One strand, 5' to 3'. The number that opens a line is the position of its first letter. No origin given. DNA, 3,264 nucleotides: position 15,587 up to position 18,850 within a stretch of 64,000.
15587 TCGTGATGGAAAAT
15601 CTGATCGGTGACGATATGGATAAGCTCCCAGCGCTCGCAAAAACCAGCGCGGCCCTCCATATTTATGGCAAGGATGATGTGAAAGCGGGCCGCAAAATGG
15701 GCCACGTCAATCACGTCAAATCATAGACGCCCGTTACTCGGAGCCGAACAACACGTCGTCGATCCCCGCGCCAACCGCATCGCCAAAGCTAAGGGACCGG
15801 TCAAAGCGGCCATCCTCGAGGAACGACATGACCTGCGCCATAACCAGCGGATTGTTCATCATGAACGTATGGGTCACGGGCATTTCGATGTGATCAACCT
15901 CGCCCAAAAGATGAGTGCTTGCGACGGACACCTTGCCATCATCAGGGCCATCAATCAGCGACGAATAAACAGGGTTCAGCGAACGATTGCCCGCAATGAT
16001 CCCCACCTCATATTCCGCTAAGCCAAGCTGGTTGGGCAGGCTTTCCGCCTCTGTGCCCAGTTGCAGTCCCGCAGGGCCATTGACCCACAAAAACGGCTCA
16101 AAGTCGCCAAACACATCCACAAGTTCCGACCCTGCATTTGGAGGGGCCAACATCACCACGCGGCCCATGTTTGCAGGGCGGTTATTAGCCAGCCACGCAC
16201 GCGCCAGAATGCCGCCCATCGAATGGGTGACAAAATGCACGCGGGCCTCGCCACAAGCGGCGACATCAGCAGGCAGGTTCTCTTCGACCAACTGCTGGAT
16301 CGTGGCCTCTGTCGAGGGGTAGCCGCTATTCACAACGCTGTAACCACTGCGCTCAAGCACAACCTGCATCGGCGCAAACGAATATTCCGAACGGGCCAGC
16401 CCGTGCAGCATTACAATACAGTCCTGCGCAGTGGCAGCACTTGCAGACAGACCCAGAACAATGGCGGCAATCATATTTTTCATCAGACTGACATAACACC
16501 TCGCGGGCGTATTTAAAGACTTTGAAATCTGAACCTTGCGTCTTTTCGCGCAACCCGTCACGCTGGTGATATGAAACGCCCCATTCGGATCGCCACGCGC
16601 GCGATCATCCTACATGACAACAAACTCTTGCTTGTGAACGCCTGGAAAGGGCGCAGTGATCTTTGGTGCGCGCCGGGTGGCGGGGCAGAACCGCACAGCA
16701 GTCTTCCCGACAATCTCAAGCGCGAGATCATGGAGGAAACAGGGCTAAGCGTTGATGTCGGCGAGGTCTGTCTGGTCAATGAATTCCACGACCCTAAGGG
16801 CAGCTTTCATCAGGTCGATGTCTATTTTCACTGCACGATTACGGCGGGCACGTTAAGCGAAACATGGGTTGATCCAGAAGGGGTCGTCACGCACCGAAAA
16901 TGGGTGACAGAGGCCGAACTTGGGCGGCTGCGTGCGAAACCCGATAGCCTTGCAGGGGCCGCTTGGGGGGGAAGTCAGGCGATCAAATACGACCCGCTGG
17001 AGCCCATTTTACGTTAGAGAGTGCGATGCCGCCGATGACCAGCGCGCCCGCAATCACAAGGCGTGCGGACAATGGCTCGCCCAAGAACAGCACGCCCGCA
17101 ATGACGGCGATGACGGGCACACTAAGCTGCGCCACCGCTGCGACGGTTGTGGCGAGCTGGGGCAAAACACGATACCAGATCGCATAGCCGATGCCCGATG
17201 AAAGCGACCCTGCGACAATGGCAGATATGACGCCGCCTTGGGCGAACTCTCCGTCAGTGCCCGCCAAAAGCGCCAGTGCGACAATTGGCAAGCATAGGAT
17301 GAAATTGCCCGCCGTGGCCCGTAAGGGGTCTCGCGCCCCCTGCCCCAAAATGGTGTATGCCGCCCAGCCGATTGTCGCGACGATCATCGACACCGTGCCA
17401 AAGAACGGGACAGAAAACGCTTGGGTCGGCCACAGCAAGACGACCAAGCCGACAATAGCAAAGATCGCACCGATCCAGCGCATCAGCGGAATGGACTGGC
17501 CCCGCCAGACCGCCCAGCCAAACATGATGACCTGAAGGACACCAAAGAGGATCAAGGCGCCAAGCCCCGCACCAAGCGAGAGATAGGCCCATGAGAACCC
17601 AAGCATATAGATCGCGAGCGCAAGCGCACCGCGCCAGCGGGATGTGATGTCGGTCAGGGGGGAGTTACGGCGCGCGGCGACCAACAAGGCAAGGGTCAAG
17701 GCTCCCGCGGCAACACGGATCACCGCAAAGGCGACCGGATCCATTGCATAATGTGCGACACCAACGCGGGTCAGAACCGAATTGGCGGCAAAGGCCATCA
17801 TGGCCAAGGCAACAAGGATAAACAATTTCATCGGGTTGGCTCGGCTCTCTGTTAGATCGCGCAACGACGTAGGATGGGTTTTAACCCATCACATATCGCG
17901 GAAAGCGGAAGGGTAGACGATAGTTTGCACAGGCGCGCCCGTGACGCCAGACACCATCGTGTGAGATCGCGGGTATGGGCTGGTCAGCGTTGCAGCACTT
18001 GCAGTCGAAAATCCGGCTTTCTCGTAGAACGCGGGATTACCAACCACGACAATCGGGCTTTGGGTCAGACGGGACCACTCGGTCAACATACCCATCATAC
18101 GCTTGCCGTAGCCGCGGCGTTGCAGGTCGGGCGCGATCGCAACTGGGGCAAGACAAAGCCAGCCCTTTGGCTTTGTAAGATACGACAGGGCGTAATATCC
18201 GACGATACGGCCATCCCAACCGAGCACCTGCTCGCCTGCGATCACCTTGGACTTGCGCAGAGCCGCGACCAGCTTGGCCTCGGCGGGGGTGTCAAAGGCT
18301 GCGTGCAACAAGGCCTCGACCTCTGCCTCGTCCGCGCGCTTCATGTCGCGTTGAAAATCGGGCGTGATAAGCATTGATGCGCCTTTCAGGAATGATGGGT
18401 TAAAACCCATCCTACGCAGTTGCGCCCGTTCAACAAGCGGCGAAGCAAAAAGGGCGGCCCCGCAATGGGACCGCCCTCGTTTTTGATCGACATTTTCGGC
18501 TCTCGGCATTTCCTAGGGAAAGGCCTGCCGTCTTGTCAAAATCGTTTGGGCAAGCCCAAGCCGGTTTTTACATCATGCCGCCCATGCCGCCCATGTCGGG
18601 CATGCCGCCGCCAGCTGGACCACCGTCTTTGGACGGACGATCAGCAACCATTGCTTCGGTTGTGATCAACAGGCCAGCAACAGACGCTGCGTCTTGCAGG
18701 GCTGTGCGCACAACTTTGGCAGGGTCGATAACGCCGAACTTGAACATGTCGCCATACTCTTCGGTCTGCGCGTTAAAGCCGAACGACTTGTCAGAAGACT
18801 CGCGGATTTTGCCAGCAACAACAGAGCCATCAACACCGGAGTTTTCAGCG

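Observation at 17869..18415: GNAT gene bracketed by an exact 22-bp inverted pair of GTAG REP hairpins (REPIN-like cassette with cargo)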

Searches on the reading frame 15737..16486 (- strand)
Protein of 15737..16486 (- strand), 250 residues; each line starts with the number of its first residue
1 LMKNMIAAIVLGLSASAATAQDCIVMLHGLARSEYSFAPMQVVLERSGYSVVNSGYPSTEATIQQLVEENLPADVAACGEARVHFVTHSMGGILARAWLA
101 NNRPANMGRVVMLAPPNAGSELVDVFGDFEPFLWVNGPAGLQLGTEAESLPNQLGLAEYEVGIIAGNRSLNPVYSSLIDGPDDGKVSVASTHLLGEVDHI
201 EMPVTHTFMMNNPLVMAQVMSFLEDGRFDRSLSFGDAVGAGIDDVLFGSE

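Call 9: search_protein_families(library=pfam, proteins=[window:15737-16486:-])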
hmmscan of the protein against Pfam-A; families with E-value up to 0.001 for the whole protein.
window:15737-16486:- (250 aa): 3 families
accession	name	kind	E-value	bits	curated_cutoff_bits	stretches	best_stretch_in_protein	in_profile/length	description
PF00561.26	Abhydrolase_1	-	1.8e-07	31.5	25.8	1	24-139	3-128/245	alpha/beta hydrolase fold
PF12697.13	Abhydrolase_6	-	8.4e-07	30.3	26.3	1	24-134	1-112/217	Alpha/beta hydrolase family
PF24096.1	DUF7379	-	0.00046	20.6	33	1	77-124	66-119/191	Domain of unknown function (DUF7379)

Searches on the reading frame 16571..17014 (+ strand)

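Call 9: search_protein_families(library=pfam, proteins=[window:16571-17014:+])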
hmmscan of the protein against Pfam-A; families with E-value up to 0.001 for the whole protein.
window:16571-17014:+ (148 aa): 1 family
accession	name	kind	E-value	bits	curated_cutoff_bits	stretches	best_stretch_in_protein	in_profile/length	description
PF00293.34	NUDIX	-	3e-14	53.6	21.1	1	7-123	4-124/134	NUDIX domain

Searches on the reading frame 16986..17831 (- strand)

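Call 9: search_protein_families(library=pfam, proteins=[window:16986-17831:-])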
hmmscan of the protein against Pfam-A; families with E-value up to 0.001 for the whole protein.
window:16986-17831:- (282 aa): 1 family
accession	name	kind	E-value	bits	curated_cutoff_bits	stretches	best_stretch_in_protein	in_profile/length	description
PF00892.27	EamA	-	3.7e-20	73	28.2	2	145-273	3-134/135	EamA-like transporter family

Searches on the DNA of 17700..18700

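Call 58: search_rna_families(source=window, start=17700, end=18700, threshold=evalue, max_evalue=1)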
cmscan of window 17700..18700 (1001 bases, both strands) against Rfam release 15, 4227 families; matches with E-value up to 1: 2.
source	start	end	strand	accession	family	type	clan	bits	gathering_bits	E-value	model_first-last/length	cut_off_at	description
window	18447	18490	-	RF02398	sau-6072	Gene; sRNA;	-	19.2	50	0.51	1-53/53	no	Staphylococcus sRNA sau-6072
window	18440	18540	-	RF00558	L20_leader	Cis-reg; leader;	-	18.8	58.7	0.73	1-127/127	no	Ribosomal protein L20 leader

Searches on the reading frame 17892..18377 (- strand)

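Call 9: search_protein_families(library=pfam, proteins=[window:17892-18377:-])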
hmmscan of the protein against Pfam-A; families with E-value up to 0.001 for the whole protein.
window:17892-18377:- (162 aa): 2 families
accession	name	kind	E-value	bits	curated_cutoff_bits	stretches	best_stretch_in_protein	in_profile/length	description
PF13508.13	Acetyltransf_7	-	5e-09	36.9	27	1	55-124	11-83/84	Acetyltransferase (GNAT) domain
PF00583.31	Acetyltransf_1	-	1.6e-08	35.3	20.7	1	52-123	38-116/116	Acetyltransferase (GNAT) family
